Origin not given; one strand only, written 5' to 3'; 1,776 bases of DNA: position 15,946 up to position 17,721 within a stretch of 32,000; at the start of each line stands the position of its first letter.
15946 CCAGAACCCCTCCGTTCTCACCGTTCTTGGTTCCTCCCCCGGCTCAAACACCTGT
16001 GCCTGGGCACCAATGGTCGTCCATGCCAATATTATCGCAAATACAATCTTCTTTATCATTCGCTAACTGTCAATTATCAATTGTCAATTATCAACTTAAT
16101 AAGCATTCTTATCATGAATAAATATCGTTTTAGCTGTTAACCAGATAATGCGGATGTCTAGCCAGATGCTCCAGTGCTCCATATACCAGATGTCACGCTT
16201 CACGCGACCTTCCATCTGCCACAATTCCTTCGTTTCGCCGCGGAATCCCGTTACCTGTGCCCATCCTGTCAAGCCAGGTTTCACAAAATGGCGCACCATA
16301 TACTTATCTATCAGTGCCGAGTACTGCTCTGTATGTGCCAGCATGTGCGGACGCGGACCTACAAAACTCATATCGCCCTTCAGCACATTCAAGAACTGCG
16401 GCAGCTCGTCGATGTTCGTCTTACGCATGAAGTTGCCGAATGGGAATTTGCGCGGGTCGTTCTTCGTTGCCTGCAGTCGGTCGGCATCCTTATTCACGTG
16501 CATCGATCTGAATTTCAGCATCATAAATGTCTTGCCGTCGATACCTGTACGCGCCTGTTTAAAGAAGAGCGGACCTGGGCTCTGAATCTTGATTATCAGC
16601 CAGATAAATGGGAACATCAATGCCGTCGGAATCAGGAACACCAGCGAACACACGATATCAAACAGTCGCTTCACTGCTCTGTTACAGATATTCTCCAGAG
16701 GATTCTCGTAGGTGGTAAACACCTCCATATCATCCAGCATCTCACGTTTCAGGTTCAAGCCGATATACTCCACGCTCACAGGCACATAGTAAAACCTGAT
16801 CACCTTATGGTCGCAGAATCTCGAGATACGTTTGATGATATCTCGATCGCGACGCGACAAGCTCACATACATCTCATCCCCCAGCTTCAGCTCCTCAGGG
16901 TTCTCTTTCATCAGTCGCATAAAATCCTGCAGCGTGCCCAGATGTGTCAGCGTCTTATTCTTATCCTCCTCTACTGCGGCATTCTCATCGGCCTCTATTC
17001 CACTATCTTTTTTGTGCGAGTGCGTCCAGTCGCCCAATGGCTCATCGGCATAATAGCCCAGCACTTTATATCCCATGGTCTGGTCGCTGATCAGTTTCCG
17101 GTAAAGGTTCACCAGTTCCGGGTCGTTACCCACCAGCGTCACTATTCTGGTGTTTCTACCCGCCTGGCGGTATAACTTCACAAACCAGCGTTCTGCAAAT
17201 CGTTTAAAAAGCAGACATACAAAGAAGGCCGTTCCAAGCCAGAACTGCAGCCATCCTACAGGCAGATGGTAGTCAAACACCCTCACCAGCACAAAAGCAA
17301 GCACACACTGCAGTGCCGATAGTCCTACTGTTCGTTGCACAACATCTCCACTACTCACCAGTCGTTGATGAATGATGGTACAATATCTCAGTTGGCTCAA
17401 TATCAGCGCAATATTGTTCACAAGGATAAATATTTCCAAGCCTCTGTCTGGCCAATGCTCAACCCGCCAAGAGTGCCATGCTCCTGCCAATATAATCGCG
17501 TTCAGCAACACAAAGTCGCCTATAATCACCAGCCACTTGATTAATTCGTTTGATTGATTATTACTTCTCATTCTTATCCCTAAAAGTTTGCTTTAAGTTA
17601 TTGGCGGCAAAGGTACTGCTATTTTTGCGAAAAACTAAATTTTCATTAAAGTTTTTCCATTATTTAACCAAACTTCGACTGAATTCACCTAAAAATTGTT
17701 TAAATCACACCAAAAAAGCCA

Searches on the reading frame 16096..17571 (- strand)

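Call 54: search_protein_families(library=pfam, proteins=[window:16096-17571:-], max_evalue=0.00001)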
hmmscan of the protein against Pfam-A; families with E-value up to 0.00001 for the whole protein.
window:16096-17571:- (491 aa): 2 families
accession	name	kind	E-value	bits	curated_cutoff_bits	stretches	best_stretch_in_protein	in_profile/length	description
PF02397.22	Bac_transf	-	2.9e-66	222.9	27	1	301-484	1-178/179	Bacterial sugar transferase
PF13727.12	CoA_binding_3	-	1.8e-09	38.3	25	1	100-264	40-175/175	CoA-binding domain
